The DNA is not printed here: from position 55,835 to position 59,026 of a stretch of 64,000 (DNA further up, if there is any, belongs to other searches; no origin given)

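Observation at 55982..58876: Secreted M19-dipeptidase-like metallohydrolase with an unknown N-terminal domain and a 32-cysteine Dickkopf/colipase-like repeat tail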

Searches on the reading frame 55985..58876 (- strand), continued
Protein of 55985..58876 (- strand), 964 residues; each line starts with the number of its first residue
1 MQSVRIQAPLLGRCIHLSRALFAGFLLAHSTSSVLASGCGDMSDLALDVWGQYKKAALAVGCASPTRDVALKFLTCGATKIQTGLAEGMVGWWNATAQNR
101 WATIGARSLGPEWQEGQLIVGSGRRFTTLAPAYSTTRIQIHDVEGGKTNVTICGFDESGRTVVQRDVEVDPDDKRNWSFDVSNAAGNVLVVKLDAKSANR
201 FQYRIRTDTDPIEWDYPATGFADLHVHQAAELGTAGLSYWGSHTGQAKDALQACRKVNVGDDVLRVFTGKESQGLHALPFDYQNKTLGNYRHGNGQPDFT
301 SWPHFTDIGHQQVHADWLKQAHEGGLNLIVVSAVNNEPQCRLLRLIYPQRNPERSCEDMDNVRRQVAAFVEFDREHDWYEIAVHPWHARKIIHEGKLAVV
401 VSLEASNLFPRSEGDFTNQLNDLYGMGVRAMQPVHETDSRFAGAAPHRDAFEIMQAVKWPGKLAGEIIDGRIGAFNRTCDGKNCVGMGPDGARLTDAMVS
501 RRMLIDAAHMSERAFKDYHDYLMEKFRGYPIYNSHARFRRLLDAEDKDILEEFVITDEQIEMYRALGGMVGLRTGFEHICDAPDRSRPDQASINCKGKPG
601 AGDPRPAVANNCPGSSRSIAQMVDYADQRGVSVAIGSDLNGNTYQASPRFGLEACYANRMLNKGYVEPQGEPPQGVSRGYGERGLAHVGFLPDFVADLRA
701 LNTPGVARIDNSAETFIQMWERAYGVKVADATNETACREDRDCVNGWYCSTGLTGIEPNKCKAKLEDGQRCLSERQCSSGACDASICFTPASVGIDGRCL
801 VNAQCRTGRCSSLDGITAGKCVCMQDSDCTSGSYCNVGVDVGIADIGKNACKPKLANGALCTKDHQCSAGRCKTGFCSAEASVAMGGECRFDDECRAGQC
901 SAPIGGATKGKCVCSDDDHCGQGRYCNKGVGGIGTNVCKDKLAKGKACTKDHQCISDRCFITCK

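Call 15: search_solved_structures(query=A1, max_evalue=0.01, show_alignments=2)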
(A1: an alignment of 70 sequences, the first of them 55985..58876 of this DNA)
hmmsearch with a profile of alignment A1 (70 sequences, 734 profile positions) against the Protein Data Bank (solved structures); distinct sequences matched with E-value up to 0.01: 13.
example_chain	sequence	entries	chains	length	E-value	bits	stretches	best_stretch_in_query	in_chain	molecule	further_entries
5lx1_A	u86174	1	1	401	8.2e-11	44.2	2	458-521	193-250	Dipeptidase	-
3id7_A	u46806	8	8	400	9.1e-11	44.1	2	457-541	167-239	Dipeptidase | renal dipeptidase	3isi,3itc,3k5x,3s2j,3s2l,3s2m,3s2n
5lx0_A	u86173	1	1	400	1.6e-10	43.2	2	458-521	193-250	Dipeptidase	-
5lx4_A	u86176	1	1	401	2e-10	43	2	458-521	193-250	Dipeptidase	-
5lx7_A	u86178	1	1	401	2e-10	43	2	458-521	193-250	Dipeptidase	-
5lwz_A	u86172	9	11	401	2e-10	43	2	458-521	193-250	Dipeptidase | Dipeptidase gliJ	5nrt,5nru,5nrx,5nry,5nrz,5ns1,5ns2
9h0b_B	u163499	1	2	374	3.8e-10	42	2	455-539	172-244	Dipeptidase 1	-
1itq_A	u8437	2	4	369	3.6e-09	38.8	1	455-515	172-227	RENAL DIPEPTIDASE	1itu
3b40_A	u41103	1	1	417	7.6e-09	37.7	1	353-415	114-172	Probable dipeptidase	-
3fdg_A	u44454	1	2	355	1.9e-07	33.1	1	447-555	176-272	Dipeptidase AC. Metallo peptidase. MEROPS family M19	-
2rag_A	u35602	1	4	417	1.9e-07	33.1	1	335-415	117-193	Dipeptidase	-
3ly0_A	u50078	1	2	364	1.9e-07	33.1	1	447-555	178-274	Dipeptidase AC. Metallo peptidase. MEROPS family M19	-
6vgo_A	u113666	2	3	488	9.3e-06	27.5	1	454-542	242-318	Dipeptidase 3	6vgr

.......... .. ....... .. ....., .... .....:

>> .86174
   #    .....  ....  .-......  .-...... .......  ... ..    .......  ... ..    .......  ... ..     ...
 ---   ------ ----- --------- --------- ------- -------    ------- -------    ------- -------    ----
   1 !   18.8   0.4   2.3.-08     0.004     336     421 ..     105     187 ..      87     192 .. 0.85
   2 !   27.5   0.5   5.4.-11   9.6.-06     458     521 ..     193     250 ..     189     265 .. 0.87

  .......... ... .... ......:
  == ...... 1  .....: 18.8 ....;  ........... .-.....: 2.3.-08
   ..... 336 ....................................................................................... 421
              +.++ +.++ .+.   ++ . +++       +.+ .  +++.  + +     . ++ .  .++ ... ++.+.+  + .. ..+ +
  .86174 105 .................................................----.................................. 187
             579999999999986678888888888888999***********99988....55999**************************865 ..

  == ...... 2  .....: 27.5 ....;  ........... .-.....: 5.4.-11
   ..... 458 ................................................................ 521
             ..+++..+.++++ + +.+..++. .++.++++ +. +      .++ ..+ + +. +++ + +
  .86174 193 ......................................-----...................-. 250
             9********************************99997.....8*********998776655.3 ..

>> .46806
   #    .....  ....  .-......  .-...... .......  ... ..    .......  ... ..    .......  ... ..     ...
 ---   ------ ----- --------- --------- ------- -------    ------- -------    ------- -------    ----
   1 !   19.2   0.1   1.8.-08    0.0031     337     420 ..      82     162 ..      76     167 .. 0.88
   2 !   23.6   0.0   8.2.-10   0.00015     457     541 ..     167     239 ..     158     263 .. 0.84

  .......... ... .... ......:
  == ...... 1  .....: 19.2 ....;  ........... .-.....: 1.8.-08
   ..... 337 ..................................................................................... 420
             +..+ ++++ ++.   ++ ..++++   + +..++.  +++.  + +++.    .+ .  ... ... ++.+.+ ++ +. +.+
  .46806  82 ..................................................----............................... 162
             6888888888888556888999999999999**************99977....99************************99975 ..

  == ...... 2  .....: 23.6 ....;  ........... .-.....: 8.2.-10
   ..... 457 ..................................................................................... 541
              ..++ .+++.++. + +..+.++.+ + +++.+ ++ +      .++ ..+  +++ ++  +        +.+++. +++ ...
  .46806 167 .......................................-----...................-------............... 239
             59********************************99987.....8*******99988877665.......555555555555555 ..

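Call 18: find_encoding_contigs(protein=P0007, flank=8000, max_places=2)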
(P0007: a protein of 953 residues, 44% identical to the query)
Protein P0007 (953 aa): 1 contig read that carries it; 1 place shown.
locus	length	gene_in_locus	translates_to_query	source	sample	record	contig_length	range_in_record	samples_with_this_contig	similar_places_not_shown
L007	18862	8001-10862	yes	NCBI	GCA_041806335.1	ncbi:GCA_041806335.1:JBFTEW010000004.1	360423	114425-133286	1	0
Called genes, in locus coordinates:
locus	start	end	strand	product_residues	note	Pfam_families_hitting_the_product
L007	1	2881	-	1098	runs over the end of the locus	PF05860:TPS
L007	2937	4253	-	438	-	PF00355:Rieske, PF11723:Aromatic_hydrox (weak)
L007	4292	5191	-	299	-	PF00561:Abhydrolase_1, PF12146:Hydrolase_4, PF12697:Abhydrolase_6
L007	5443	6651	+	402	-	PF03092:BT1 (weak), PF07690:MFS_1 (weak)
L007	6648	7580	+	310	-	PF00583:Acetyltransf_1, PF13673:Acetyltransf_10 (weak), PF13508:Acetyltransf_7, PF14542:Acetyltransf_CG (faint)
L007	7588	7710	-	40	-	-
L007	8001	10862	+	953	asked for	PF01244:Peptidase_M19, PF04706:Dickkopf_N (weak)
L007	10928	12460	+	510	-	PF00657:Lipase_GDSL (faint), PF13472:Lipase_GDSL_2, PF01683:EB (faint), PF04706:Dickkopf_N (weak)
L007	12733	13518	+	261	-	PF00561:Abhydrolase_1, PF00975:Thioesterase, PF12697:Abhydrolase_6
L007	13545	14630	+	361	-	PF16884:ADH_N_2, PF00107:ADH_zinc_N, PF13602:ADH_zinc_N_2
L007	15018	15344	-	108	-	-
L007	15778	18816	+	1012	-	PF05860:TPS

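Call 19: find_encoding_contigs(protein=P0005, flank=8000, max_places=2)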
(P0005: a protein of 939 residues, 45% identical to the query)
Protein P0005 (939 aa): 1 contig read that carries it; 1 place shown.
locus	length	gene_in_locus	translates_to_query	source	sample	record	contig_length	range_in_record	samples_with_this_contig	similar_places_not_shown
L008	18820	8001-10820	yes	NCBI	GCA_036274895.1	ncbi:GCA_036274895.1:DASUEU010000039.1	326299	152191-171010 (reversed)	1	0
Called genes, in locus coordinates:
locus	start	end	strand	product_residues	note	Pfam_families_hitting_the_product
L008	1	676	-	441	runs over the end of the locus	PF12867:DinB_2, PF03781:FGE-sulfatase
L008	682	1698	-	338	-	PF01841:Transglut_core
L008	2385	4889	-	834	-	PF09586:YfhO (weak)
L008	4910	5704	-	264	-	PF00535:Glycos_transf_2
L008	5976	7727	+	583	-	PF01425:Amidase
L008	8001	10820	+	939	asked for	PF01244:Peptidase_M19, PF04706:Dickkopf_N (faint)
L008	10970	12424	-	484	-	PF04326:SLFN_AlbA_2, PF13749:HATPase_c_4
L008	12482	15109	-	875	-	PF00270:DEAD, PF22527:DEXQc_Suv3, PF00271:Helicase_C (weak), PF12029:DUF3516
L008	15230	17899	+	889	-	-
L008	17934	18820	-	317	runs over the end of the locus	PF01479:S4 (weak), PF00849:PseudoU_synth_2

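Call 20: find_encoding_contigs(protein=P0003, flank=8000, max_places=2)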
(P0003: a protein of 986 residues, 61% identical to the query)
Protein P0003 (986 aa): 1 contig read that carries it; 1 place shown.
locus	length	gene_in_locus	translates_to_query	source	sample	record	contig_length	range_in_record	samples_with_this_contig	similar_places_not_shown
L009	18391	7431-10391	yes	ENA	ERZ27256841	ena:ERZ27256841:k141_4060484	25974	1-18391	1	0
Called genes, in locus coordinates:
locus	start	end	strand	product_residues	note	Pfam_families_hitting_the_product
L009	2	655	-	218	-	?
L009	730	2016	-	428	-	PF09338:Gly_reductase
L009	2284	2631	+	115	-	-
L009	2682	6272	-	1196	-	PF00486:Trans_reg_C, PF00211:Guanylate_cyc, PF13191:AAA_16, PF13401:AAA_22 (faint)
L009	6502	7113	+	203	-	PF04542:Sigma70_r2, PF08281:Sigma70_r4_2, PF04545:Sigma70_r4 (weak)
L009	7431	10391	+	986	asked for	PF01244:Peptidase_M19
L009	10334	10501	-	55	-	-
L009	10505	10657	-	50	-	-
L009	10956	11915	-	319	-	-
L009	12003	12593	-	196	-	-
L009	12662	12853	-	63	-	-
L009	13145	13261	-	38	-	-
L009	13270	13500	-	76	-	-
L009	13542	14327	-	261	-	-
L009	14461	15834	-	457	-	PF01555:N6_N4_Mtase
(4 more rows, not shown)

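Call 25: predict_structure(alignment_id=A1)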
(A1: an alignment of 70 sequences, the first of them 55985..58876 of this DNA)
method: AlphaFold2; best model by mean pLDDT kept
length: 964 residues; sequences in the alignment: 70
mean_pLDDT: 86.1   pTM: 0.76
mean pLDDT of the five models: 86.1, 84.8, 84.6, 84.6, 84.3
residues with pLDDT >= 90: 561; 70-90: 267; 50-70: 79; < 50: 57
segments of 3 or more residues with pLDDT < 50: 1-13, 63-69, 77-87, 95-103, 841-846, 962-964
pLDDT, mean of each block of 10 residues (from residue 1): 40 52 62 64 79 66 48 48 46 47 63 87 89 91 86 88 94 94 87 93 92 96 98 96 98 92 84 92 90 95 96 98 99 96 92 95 96 95 96 98 96 85 88 96 94 87 71 82 93 94 97 98 95 98 94 98 98 95 90 79 89 96 98 98 95 94 92 96 97 98 98 98 87 69 85 66 85 92 93 91 92 83 90 80 53 89 90 89 88 89 78 89 84 73 80 77 40
secondary structure, 60 per line:
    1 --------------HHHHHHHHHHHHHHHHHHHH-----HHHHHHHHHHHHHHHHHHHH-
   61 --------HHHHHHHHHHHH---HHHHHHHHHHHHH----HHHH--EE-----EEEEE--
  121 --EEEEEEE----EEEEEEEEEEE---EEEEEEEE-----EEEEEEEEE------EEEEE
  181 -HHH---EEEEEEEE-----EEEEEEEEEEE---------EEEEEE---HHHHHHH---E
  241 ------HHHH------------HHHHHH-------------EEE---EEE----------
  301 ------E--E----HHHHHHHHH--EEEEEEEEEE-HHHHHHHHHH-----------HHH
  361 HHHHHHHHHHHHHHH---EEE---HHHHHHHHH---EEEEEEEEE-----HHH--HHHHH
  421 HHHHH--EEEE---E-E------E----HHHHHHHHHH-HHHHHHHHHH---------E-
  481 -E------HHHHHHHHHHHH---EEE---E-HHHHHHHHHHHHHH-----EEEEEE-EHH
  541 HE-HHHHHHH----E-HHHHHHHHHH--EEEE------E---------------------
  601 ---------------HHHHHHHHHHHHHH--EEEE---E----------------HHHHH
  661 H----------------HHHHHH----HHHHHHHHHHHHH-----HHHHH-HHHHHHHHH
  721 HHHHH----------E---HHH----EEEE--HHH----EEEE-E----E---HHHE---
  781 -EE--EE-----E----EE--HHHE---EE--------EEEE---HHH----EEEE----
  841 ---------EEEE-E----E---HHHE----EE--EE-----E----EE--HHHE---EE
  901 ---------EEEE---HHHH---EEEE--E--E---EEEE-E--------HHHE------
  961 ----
elements in order (helices of 4 or more, strands of 3 or more residues): H15-34 H40-59 H69-80 H84-96 H101-104 E114-118 E123-129 E134-144 E148-155 E161-169 E176-180 E188-195 E201-211 E221-226 H230-236 H247-250 H263-268 E282-284 E288-290 H315-323 E326-335 H337-346 H358-375 E379-381 H385-393 E397-405 H416-425 E428-431 H449-458 H460-469 H489-500 E504-506 H512-525 E531-536 H544-550 H557-566 E569-572 H616-629 E632-635 H656-661 H678-683 H688-700 H706-710 H712-725 E747-750 E760-763 E819-822 E833-836 E850-853 E910-913 H917-920 E924-927 E937-940
